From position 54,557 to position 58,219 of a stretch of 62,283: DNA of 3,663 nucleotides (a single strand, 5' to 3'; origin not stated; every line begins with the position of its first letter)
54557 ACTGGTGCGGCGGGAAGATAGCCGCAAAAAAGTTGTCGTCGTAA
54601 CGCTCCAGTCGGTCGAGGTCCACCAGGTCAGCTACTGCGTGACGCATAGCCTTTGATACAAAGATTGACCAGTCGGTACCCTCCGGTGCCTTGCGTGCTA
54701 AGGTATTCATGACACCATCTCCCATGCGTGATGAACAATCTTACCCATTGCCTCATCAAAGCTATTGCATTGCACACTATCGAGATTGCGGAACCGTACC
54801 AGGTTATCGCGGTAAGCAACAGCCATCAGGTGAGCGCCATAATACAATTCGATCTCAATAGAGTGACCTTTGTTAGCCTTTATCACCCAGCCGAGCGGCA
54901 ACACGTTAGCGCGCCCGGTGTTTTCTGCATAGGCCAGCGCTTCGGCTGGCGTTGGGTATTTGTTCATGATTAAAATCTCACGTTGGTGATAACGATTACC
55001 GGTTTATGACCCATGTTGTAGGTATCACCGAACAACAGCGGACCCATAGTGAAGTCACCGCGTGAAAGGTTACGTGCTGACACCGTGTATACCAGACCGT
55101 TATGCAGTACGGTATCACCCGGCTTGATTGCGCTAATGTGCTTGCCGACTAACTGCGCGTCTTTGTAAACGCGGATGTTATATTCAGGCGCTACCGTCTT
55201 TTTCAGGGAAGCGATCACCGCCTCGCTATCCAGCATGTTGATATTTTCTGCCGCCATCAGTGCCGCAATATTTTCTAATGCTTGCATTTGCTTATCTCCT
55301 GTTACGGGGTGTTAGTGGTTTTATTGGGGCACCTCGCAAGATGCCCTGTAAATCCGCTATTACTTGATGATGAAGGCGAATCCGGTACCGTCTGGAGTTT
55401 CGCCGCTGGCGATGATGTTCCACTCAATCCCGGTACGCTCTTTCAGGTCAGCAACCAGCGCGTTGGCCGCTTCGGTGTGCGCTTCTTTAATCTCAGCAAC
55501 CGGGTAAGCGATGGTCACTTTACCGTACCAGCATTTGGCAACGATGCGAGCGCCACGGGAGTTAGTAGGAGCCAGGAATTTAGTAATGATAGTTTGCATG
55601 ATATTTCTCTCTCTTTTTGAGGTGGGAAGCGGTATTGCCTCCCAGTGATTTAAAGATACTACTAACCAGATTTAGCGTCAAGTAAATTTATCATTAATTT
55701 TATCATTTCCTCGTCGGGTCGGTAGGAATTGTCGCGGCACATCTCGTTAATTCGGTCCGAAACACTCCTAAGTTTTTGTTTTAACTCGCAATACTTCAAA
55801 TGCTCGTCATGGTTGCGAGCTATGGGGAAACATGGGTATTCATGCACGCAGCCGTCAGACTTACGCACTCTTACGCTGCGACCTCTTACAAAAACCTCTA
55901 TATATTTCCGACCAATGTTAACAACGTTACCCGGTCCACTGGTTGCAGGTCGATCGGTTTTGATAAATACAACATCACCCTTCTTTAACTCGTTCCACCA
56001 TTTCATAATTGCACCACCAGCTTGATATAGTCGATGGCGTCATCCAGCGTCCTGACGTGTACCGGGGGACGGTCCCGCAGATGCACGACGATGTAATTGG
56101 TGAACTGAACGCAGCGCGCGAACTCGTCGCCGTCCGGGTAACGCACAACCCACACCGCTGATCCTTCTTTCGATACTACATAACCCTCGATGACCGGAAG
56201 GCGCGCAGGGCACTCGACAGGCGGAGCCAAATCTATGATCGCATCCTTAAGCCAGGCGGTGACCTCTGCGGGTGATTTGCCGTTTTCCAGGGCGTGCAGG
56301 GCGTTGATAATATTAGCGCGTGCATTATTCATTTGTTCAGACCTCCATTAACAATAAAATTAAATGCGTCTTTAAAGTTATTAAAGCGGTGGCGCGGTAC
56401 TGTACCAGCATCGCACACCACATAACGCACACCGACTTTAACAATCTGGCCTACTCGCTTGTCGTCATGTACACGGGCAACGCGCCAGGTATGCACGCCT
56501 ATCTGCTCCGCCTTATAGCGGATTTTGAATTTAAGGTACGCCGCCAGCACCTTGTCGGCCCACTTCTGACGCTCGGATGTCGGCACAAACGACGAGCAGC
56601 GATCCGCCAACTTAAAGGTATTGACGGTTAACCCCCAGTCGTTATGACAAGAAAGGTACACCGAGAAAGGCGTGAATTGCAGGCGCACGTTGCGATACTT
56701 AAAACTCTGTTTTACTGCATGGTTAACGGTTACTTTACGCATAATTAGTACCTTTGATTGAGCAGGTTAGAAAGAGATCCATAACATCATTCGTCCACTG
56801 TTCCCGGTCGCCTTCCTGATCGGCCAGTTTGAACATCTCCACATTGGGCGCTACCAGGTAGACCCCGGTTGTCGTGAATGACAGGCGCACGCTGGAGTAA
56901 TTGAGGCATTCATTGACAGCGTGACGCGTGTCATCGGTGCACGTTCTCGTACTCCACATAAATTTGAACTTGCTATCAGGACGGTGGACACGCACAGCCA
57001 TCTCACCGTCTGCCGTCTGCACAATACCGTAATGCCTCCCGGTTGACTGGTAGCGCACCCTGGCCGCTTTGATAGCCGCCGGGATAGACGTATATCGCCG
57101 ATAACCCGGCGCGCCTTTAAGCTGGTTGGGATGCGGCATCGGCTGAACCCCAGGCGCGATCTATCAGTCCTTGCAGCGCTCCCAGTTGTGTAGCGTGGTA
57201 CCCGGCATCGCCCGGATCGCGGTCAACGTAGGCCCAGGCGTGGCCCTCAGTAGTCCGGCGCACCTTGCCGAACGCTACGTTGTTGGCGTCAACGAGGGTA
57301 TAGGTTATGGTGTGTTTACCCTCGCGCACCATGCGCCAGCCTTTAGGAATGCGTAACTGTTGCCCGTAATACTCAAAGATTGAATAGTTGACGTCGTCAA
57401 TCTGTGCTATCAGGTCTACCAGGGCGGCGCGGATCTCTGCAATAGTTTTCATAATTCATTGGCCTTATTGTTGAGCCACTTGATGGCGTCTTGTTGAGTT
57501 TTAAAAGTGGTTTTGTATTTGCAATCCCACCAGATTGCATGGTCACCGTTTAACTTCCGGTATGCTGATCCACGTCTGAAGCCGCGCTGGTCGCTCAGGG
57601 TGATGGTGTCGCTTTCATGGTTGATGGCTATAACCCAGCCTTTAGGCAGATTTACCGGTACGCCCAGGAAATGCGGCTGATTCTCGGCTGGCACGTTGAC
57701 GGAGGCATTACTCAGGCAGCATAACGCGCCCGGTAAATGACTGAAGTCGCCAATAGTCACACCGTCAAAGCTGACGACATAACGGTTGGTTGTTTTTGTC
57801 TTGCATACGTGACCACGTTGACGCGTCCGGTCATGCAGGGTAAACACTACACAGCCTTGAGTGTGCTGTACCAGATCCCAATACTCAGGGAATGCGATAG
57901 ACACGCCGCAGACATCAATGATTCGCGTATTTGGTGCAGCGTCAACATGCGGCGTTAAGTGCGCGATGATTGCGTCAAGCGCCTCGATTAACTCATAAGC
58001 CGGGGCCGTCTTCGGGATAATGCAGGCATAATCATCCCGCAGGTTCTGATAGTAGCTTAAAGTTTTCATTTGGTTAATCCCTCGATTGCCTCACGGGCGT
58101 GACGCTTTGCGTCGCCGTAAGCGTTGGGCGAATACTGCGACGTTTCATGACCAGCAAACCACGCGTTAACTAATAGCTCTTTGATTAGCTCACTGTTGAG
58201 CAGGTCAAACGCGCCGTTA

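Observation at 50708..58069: Dispersed family of small early proteins sharing an xPxGW ... A(I/M)xWL domain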

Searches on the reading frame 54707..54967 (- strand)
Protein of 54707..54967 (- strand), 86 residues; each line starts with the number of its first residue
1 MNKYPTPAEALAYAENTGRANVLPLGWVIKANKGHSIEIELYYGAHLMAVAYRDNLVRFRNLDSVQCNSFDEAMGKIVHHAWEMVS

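Call 4: search_protein_families(library=pfam, proteins=[window:54707-54967:-], max_evalue=1)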
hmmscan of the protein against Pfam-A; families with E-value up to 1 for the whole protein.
window:54707-54967:- (86 aa): 0 families

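Call 5: search_protein_families(library=phrogs, proteins=[window:54707-54967:-], max_evalue=0.01)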
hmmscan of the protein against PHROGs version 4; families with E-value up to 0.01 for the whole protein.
window:54707-54967:- (86 aa): 0 families

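Call 30: find_homologous_proteins(query=window:54707-54967:-, max_evalue=0.01)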
Query window:54707-54967:- (86 aa): 6 proteins with E <= 0.01 among 7 candidates.
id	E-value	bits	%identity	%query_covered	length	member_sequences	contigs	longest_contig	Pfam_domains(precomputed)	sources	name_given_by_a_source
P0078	4.2e-47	175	93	98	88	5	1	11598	-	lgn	-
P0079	9.7e-41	155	83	100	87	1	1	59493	-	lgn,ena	-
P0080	2.8e-40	154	83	97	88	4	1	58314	-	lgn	-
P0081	9.3e-37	142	76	100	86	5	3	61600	-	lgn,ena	-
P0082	9.7e-37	142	78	100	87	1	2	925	-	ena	-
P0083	4.9e-3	35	65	40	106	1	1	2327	-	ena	-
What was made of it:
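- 54707..54967 (-): Gene C (86 aa), motif LPLGW. Orthologue of PTXU04 gp75. The weakest of the five members. Only 6 database homologues (call 30).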

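Call 77: search_protein_families(library=ncbifam, proteins=[window:54707-54967:-], max_evalue=1)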
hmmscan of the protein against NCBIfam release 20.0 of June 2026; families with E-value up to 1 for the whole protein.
window:54707-54967:- (86 aa): 0 families

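Call 78: search_protein_families(library=padloc, proteins=[window:54707-54967:-], max_evalue=1)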
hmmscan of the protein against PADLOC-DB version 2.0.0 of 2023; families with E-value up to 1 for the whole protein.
window:54707-54967:- (86 aa): 0 families

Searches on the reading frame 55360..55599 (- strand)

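Call 4: search_protein_families(library=pfam, proteins=[window:55360-55599:-], max_evalue=1)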
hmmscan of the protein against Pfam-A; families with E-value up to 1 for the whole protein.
window:55360-55599:- (79 aa): 1 family
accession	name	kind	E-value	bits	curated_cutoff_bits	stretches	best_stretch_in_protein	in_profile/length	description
PF12362.13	DUF3646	-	0.12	13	30.2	1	38-68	43-73/114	DNA polymerase III gamma and tau subunits C terminal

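Call 5: search_protein_families(library=phrogs, proteins=[window:55360-55599:-], max_evalue=0.01)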
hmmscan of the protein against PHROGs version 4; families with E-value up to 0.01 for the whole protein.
window:55360-55599:- (79 aa): 1 family
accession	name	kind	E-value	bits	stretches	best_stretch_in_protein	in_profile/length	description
phrog_3199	-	unknown function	3.5e-22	80.4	1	1-78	2-80/181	-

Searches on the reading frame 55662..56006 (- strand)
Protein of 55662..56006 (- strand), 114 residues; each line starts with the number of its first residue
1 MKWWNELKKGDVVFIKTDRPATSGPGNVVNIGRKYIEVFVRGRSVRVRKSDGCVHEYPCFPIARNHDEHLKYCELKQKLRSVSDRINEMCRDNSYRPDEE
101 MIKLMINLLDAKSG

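Call 81: search_protein_families(library=pfam, proteins=[window:55662-56006:-], max_evalue=0.01)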
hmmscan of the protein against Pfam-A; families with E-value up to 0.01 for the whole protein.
window:55662-56006:- (114 aa): 1 family
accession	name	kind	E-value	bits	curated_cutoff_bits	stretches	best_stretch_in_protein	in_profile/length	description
PF24203.1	Phage_ProQ_C_like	-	4.8e-07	30.9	27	1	4-111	4-111/112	Phage ProQ C-terminal-like domain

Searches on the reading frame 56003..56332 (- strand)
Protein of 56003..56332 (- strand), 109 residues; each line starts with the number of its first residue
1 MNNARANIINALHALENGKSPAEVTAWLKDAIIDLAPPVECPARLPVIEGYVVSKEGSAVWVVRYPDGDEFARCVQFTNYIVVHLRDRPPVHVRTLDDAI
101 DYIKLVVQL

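Call 4: search_protein_families(library=pfam, proteins=[window:56003-56332:-], max_evalue=1)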
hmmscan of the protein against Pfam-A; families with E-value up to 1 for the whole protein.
window:56003-56332:- (109 aa): 1 family
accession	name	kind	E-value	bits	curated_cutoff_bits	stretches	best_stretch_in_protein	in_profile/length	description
PF13356.12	Arm-DNA-bind_3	-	0.29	11.7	27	0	52-68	26-41/83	Arm DNA-binding domain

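Call 5: search_protein_families(library=phrogs, proteins=[window:56003-56332:-], max_evalue=0.01)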
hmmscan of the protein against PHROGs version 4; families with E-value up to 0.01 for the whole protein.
window:56003-56332:- (109 aa): 0 families

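Call 77: search_protein_families(library=ncbifam, proteins=[window:56003-56332:-], max_evalue=1)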
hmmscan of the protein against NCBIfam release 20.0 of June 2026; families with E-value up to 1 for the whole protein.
window:56003-56332:- (109 aa): 0 families

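Call 78: search_protein_families(library=padloc, proteins=[window:56003-56332:-], max_evalue=1)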
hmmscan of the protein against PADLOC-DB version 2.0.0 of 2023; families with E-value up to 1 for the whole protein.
window:56003-56332:- (109 aa): 0 families

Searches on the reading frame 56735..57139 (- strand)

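Call 4: search_protein_families(library=pfam, proteins=[window:56735-57139:-], max_evalue=1)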
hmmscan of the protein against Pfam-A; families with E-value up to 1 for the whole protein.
window:56735-57139:- (134 aa): 0 families

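Call 5: search_protein_families(library=phrogs, proteins=[window:56735-57139:-], max_evalue=0.01)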
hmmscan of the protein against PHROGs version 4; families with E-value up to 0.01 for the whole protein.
window:56735-57139:- (134 aa): 1 family
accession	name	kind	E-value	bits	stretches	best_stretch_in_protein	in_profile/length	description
phrog_5407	-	unknown function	3.1e-11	44.4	1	15-72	8-67/88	-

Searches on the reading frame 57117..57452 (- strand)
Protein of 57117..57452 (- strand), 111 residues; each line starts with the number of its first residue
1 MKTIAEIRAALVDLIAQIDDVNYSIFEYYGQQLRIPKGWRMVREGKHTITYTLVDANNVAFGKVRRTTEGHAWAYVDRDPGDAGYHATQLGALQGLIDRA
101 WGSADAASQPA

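Call 4: search_protein_families(library=pfam, proteins=[window:57117-57452:-], max_evalue=1)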
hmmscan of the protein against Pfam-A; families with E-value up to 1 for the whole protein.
window:57117-57452:- (111 aa): 1 family
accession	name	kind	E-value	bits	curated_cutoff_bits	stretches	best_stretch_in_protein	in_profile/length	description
PF12005.13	DUF3499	-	0.037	15.1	25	1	14-51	31-68/119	Protein of unknown function (DUF3499)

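Call 5: search_protein_families(library=phrogs, proteins=[window:57117-57452:-], max_evalue=0.01)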
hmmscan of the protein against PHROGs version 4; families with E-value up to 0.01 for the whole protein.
window:57117-57452:- (111 aa): 0 families

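Call 26: find_homologous_proteins(query=A2, max_evalue=0.01)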
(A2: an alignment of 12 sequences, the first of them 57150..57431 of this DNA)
Query A2 (12 sequences) (94 aa, profile of the alignment): 62 proteins with E <= 0.01 among 768 candidates.
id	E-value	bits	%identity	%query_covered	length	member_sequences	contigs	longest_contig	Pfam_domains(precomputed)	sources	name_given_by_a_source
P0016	9.8e-37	143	30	47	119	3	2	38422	-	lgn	-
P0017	1.8e-36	142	32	39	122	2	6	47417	-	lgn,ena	-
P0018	3.2e-36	141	86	98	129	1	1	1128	-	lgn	-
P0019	8.6e-36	140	28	46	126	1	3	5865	-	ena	-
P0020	7.8e-35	137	34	65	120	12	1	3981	-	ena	-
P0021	1.8e-34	136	26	65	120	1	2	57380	-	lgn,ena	-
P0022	1.8e-34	136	82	98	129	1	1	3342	-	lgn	-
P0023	2.2e-34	135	36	47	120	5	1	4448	-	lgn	-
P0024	6.4e-34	134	30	78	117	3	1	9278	-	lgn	-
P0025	1.2e-33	133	-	-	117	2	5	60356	-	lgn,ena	-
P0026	1.7e-33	133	66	98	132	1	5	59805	-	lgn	-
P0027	4.6e-33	131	29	66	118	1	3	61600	-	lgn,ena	-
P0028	1.0e-32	130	32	43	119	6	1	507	-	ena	-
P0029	1.0e-32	130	31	27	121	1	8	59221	-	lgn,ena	-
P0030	1.2e-32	130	32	30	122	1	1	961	-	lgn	-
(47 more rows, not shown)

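Call 33: search_solved_structures(query=A2, max_evalue=10)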
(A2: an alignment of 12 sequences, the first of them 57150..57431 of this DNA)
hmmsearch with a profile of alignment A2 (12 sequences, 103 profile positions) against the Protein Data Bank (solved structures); distinct sequences matched with E-value up to 10: 12.
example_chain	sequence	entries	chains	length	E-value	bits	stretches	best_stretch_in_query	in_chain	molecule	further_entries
3l4h_A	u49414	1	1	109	0.071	16.5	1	28-64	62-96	E3 ubiquitin-protein ligase HECW1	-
1yn5_A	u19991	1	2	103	0.18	15.2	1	29-92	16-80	EapH2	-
8g24_C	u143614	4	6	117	0.2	15.1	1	28-92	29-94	MAP domain-containing protein | Cell surface like-protein Map-w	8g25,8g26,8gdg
2e4m_A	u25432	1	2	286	1.5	12.2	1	42-84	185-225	Main hemagglutinin component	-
3bkq_X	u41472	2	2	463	1.9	11.9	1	14-57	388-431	Phosphomannomutase/phosphoglucomutase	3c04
4mrq_A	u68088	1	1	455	2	11.8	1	14-57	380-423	Phosphomannomutase/phosphoglucomutase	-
2fkm_X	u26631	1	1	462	2.1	11.8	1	14-57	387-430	Phosphomannomutase/phosphoglucomutase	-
2fkf_A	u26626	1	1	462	2.1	11.8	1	14-57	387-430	Phosphomannomutase/phosphoglucomutase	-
3ah1_A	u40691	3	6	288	5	10.6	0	42-84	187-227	Main hemagglutinin component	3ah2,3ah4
1qxm_A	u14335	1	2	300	6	10.3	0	42-84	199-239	HA1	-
3aj5_A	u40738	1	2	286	6.5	10.2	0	42-84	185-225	Main hemagglutinin component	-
3aj6_A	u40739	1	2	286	7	10.1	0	42-84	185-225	Main hemagglutinin component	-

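Call 77: search_protein_families(library=ncbifam, proteins=[window:57117-57452:-], max_evalue=1)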
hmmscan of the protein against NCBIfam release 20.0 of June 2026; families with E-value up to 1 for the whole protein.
window:57117-57452:- (111 aa): 1 family
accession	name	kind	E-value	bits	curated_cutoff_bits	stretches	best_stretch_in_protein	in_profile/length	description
TIGR00568.1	alkb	equivalog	0.11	12.4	231.05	1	33-105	25-92/173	alkylated DNA repair protein AlkB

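Call 78: search_protein_families(library=padloc, proteins=[window:57117-57452:-], max_evalue=1)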
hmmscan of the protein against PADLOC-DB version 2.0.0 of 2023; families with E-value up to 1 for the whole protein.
window:57117-57452:- (111 aa): 0 families

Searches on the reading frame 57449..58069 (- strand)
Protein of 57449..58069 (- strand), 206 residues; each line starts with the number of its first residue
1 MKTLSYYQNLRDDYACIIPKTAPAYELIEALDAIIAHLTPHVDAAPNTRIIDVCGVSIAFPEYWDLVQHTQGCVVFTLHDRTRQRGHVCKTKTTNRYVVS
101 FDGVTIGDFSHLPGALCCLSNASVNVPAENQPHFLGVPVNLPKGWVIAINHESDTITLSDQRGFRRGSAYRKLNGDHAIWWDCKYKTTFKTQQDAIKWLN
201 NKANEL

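Call 4: search_protein_families(library=pfam, proteins=[window:57449-58069:-], max_evalue=1)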
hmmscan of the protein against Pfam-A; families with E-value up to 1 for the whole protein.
window:57449-58069:- (206 aa): 1 family
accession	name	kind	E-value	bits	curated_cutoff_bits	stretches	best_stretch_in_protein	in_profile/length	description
PF07151.18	DUF1391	-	0.051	13.7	27.3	1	185-201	31-46/48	Protein of unknown function (DUF1391)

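Call 5: search_protein_families(library=phrogs, proteins=[window:57449-58069:-], max_evalue=0.01)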
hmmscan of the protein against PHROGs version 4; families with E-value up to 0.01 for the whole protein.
window:57449-58069:- (206 aa): 0 families

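Call 35: predict_structure(alignment_id=A3)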
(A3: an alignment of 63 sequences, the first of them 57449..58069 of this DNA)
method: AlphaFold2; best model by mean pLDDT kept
length: 206 residues; sequences in the alignment: 63
mean_pLDDT: 72.0   pTM: 0.48
mean pLDDT of the five models: 72.0, 71.8, 68.8, 68.8, 67.7
residues with pLDDT >= 90: 64; 70-90: 22; 50-70: 92; < 50: 28
segments of 3 or more residues with pLDDT < 50: 40-46, 54-56, 110-117, 120-124
pLDDT, mean of each block of 10 residues (from residue 1): 64 65 68 64 46 53 63 62 62 65 58 47 55 87 93 93 95 96 97 96 93
secondary structure, 60 per line:
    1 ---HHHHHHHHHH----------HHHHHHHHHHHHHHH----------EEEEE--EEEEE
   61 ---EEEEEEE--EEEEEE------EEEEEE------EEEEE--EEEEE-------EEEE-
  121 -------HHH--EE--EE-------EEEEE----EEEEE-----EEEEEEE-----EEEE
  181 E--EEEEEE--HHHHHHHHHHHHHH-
elements in order: H4-13 H24-38 E49-53 E56-60 E64-70 E73-78 E85-90 E97-101 E104-108 E116-119 E146-150 E155-159 E165-171 E177-181 E184-189 H192-205
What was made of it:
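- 57938..58069 (-): A, aa 1-44: helical leader module (MKTLSYY..............). Relatives carry it fused to different domain subtypes. AF2 helices at aa 4-13 and 24-38 (call 35).
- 57452..57694 (-): A domain 2 (aa 126-206), motif LPKGW, gp82-type subtype. Strands at aa 146-150, 155-159, 165-171, 177-181 and 184-189, then a helix at aa 192-205 (call 35).
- A domain 1 is modelled at low confidence (call 35).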

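Call 38: fold_search(model_id=the predicted structure, library=viral)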
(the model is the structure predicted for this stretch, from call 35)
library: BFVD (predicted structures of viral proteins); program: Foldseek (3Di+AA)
matches with E <= 10: 972; with E <= 0.001: 0
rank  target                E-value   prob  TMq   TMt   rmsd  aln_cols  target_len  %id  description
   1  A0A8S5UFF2            6.2e-03  0.44  0.17  0.16  18.4       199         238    8  Uncharacterized protein [Myoviridae sp. ctcyQ27]
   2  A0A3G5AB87            1.3e-02  0.51  0.23  0.22  18.3       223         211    8  Uncharacterized protein [Hyperionvirus sp.]
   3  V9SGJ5                1.9e-02  0.44  0.17  0.16  12.5       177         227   14  MORN repeat-containing protein [Tunisvirus fontaine2]
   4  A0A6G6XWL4            2.8e-02  0.30  0.17  0.08  16.3       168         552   14  (no name in the UniProt tables at hand)
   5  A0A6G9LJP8            4.5e-02  0.11  0.14  0.05  20.9       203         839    9  Tail fiber protein [Pseudomonas phage Epa13]
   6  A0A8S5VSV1            4.8e-02  0.38  0.20  0.08  13.9       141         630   11  (no name in the UniProt tables at hand)
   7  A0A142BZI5            5.7e-02  0.23  0.21  0.24  16.2       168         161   12  (no name in the UniProt tables at hand)
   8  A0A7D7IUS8            6.7e-02  0.99  0.25  0.51   7.8        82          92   16  (no name in the UniProt tables at hand)
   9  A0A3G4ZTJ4            6.7e-02  0.25  0.21  0.15  16.6       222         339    7  Uncharacterized protein [Dasosvirus sp.]
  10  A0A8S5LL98            6.7e-02  0.15  0.18  0.11  17.9       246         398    8  Prokaryotic membrane lipoprotein lipid attachment site [Siphoviridae sp. ctvod4]
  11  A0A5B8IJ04            7.5e-02  0.20  0.17  0.09  16.8       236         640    9  Protein kinase domain protein [Mimiviridae sp. ChoanoV1]
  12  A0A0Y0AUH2            8.4e-02  0.90  0.17  0.25   7.5        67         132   12  Uncharacterized protein [Bacillus phage Eldridge]
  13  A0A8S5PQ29            9.9e-02  0.99  0.19  0.32   9.1        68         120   12  Uncharacterized protein [Siphoviridae sp. ctnsL8]
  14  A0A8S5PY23            1.0e-01  0.10  0.14  0.03  29.1       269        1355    7  Tail protein [Myoviridae sp. ctXwe21]
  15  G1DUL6                1.1e-01  1.00  0.25  0.42   2.2        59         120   24  Uncharacterized protein [Mycobacterium phage ShiLan]
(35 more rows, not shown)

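Call 77: search_protein_families(library=ncbifam, proteins=[window:57449-58069:-], max_evalue=1)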
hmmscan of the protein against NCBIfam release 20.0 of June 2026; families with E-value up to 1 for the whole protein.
window:57449-58069:- (206 aa): 0 families

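Call 78: search_protein_families(library=padloc, proteins=[window:57449-58069:-], max_evalue=1)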
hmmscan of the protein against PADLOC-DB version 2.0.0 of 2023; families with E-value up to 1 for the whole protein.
window:57449-58069:- (206 aa): 0 families
